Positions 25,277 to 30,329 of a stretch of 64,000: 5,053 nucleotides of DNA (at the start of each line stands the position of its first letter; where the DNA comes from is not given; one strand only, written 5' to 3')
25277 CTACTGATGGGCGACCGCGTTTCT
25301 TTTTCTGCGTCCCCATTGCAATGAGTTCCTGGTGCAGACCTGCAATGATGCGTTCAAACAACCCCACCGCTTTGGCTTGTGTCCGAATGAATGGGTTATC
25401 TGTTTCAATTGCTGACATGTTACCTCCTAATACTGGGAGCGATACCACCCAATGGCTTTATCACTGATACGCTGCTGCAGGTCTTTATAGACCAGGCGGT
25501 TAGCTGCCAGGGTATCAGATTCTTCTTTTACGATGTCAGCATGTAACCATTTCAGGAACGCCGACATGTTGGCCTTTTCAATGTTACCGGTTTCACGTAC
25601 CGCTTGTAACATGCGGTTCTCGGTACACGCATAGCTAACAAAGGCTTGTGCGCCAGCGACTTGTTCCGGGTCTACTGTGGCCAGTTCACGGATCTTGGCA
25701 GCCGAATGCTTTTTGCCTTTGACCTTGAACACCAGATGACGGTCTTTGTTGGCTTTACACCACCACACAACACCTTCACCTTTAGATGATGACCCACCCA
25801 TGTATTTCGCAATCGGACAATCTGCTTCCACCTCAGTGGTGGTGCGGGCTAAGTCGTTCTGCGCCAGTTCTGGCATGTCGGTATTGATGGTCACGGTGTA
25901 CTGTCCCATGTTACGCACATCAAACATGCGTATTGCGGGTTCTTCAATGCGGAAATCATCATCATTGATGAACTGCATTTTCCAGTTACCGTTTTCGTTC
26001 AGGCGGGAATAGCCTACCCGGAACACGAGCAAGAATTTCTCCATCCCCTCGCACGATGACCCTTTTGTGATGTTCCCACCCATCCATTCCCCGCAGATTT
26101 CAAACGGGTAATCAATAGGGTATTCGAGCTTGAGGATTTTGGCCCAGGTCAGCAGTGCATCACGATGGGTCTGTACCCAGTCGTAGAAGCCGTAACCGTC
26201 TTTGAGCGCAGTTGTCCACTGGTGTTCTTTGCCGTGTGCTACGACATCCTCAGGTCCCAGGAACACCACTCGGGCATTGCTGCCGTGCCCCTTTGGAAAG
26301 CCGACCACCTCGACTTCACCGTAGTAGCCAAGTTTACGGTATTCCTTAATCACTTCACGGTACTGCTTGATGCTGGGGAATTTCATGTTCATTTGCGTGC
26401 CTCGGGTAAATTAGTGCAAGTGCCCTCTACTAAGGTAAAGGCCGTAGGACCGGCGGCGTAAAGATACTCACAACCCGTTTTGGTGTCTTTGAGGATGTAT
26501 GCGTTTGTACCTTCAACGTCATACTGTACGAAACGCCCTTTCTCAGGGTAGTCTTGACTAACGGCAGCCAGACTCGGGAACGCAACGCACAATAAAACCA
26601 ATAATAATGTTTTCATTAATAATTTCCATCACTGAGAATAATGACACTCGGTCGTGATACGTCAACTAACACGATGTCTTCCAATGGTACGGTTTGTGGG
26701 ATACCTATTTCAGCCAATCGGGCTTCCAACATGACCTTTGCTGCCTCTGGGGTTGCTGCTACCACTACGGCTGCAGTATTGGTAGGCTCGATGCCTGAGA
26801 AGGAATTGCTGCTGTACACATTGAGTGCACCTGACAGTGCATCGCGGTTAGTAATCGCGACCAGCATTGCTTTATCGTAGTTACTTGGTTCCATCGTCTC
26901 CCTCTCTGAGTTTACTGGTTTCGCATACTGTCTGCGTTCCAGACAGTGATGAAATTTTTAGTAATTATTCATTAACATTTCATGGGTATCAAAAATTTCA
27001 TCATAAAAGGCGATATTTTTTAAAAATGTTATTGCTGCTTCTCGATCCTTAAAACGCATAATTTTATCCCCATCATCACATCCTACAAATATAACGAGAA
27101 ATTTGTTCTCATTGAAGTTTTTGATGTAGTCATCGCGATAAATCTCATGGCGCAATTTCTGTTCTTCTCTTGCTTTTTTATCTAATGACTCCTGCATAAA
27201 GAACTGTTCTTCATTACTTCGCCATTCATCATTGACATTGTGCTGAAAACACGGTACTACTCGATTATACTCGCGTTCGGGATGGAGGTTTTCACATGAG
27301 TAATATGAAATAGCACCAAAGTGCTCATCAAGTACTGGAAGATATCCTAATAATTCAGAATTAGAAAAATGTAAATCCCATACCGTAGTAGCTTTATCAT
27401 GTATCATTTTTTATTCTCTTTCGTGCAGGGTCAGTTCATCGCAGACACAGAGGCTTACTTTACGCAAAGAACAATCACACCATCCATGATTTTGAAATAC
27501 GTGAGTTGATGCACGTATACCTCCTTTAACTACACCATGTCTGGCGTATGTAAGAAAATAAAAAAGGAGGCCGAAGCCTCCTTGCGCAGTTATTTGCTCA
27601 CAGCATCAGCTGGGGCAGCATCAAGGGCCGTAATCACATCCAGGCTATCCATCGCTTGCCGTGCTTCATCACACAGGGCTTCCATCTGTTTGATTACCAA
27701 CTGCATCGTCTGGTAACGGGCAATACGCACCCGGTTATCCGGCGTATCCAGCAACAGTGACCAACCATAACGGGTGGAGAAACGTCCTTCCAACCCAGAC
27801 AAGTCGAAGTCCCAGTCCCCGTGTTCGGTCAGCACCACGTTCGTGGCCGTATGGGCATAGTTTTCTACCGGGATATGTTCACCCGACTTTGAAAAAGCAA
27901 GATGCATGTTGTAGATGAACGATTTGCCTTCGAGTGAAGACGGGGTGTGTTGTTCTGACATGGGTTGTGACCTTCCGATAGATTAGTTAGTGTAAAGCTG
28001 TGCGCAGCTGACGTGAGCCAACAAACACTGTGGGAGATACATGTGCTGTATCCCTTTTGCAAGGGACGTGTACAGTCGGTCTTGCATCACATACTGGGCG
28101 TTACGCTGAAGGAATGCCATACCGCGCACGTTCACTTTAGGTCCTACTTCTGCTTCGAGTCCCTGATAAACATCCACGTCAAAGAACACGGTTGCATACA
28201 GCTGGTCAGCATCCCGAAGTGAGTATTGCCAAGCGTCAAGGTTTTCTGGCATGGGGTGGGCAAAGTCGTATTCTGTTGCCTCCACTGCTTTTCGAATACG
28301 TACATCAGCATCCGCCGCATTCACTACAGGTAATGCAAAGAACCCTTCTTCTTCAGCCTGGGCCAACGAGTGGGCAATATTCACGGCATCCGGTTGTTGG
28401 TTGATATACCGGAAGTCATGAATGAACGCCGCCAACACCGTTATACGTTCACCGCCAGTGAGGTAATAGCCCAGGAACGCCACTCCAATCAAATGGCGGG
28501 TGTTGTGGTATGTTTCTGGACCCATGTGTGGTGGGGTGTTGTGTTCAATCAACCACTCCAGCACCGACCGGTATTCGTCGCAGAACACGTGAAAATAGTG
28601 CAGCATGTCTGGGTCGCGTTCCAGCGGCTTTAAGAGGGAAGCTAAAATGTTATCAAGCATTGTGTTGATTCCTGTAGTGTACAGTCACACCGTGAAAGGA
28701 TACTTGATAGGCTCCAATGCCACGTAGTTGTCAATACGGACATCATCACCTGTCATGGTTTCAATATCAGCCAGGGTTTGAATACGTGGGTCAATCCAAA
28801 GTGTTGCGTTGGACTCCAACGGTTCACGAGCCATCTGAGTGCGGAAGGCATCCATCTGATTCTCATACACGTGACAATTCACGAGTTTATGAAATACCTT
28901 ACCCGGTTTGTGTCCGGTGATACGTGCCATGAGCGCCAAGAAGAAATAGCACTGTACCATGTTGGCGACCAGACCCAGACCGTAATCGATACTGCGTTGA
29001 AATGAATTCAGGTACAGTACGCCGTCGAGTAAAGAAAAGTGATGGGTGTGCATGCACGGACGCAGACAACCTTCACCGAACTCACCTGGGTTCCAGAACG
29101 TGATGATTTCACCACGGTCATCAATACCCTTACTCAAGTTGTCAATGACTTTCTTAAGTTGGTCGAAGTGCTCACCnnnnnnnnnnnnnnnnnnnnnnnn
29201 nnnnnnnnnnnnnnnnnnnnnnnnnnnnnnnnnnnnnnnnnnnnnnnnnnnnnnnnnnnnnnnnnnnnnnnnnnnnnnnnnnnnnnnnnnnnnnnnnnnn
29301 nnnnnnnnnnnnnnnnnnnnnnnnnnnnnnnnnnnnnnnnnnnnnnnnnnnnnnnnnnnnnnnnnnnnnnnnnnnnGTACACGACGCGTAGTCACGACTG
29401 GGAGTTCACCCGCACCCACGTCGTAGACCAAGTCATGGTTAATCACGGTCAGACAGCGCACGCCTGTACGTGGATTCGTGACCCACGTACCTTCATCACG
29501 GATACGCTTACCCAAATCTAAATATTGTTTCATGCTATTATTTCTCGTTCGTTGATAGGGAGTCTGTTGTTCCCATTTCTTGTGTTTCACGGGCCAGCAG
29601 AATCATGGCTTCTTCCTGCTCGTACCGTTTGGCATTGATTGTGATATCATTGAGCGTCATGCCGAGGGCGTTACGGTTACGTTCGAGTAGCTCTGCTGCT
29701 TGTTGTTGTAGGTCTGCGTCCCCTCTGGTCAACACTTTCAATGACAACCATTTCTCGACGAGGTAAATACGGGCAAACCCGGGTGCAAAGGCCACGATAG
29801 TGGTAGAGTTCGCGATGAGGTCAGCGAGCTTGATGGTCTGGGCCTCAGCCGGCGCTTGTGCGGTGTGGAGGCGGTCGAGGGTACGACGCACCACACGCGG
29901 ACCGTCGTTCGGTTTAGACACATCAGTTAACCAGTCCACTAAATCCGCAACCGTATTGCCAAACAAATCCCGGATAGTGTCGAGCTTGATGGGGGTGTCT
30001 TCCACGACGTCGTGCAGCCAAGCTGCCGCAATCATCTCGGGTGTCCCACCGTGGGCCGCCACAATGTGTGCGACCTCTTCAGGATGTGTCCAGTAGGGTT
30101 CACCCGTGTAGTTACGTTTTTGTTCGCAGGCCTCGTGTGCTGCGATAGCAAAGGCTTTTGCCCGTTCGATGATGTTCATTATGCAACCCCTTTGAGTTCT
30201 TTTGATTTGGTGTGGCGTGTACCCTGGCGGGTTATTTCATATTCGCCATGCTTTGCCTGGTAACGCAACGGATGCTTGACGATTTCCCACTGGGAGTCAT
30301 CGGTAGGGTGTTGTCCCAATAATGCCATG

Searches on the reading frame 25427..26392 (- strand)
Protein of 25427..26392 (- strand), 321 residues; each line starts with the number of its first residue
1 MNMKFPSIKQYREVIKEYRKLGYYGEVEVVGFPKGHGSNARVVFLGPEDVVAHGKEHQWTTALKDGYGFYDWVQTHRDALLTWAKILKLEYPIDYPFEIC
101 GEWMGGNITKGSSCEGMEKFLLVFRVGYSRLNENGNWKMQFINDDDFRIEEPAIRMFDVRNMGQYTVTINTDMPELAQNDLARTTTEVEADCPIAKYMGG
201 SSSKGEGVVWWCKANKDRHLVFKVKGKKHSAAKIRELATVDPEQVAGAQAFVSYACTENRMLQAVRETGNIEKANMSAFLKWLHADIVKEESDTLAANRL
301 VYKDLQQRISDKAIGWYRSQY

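Call 35: search_protein_families(library=phrogs, proteins=[window:25427-26392:-], max_evalue=0.00001)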
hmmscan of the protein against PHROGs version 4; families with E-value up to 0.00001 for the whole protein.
window:25427-26392:- (321 aa): 1 family
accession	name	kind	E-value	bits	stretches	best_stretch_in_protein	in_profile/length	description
phrog_548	-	DNA, RNA and nucleotide metabolism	8.7e-43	147.8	1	3-313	4-331/341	RNA ligase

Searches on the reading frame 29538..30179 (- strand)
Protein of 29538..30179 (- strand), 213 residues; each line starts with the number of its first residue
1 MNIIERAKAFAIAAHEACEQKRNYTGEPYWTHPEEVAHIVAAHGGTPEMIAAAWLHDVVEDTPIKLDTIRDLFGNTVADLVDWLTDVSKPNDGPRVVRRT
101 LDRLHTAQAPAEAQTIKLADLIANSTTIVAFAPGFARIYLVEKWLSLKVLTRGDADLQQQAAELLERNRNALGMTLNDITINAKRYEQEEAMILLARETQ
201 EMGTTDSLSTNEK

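Call 3: search_protein_families(library=pfam, proteins=[window:29538-30179:-], max_evalue=0.01)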
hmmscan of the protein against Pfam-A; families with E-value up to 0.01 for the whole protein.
window:29538-30179:- (213 aa): 2 families
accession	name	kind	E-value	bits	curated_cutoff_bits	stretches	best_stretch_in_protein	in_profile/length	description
PF13328.12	HD_4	-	6.8e-17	62.1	27.2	1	11-91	5-81/156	HD domain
PF01966.28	HD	-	1.4e-05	25.8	22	1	29-124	1-115/116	HD domain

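Call 5: search_protein_families(library=phrogs, proteins=[window:29538-30179:-], max_evalue=0.001)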
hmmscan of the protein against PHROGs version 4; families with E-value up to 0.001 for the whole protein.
window:29538-30179:- (213 aa): 3 families
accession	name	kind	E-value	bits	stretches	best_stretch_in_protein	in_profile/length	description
phrog_990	-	other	6.4e-38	132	1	4-157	153-302/374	metal-dependent phosphohydrolase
phrog_32047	-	other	2.6e-29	103.5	1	3-148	23-193/301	phosphohydrolase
phrog_15275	-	unknown function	2.6e-07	31.5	1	6-130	30-153/223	-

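Call 7: search_protein_families(library=padloc, proteins=[window:29538-30179:-], max_evalue=0.01)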
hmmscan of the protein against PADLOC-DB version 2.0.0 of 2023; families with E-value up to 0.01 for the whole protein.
window:29538-30179:- (213 aa): 0 families

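Call 94: search_solved_structures(query=window:29538-30179:-, max_evalue=0.001)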
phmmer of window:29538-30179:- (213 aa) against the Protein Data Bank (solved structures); distinct sequences matched with E-value up to 0.001: 20.
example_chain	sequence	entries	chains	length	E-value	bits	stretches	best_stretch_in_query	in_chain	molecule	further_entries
7qps_A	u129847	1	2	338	2.5e-14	57.2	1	14-135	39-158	ACT domain protein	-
4yf1_A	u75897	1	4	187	6.7e-14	55.8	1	3-129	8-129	Lmo0812 protein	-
7qpr_A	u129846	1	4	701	7.9e-14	55.6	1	14-135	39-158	ACT domain protein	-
5xnx_A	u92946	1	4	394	2.2e-13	54.1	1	4-132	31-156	Bifunctional (p)ppGpp synthase/hydrolase RelA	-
8acu_A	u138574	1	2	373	1.8e-12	51.2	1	4-128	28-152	GTP pyrophosphokinase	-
8fr8_I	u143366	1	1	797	3.5e-12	50.2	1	8-132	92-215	GTP pyrophosphokinase RelA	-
6yxa_A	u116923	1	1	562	3.6e-12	50.2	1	4-128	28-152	GTP pyrophosphokinase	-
1vj7_A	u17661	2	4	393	4.5e-11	46.6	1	4-92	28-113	Bifunctional RELA/SPOT | Bifunctional (p)ppGpp synthase/hydrolase RelA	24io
3nr1_A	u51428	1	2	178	5.3e-11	46.4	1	8-143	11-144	HD domain-containing protein 3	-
5vxa_A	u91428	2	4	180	5.2e-10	43.1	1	8-143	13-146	Guanosine-3',5'-bis(diphosphate) 3'-pyrophosphohydrolase MESH1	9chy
7oiw_A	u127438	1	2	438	2e-09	41.2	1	12-131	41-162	GTP pyrophosphokinase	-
7ohg_A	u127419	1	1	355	1.3e-08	38.6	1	8-133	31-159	Guanosine-3',5'-bis(Diphosphate) 3'-pyrophosphohydrolase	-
6s2t_A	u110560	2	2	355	1.3e-08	38.6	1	8-133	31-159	(P)ppGpp synthetase I, SpoT/RelA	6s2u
6s2v_A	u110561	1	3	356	1.3e-08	38.6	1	8-133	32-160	(P)ppGpp synthetase I, SpoT/RelA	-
9s6k_B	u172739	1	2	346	2.2e-08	37.8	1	3-89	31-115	GTP pyrophosphokinase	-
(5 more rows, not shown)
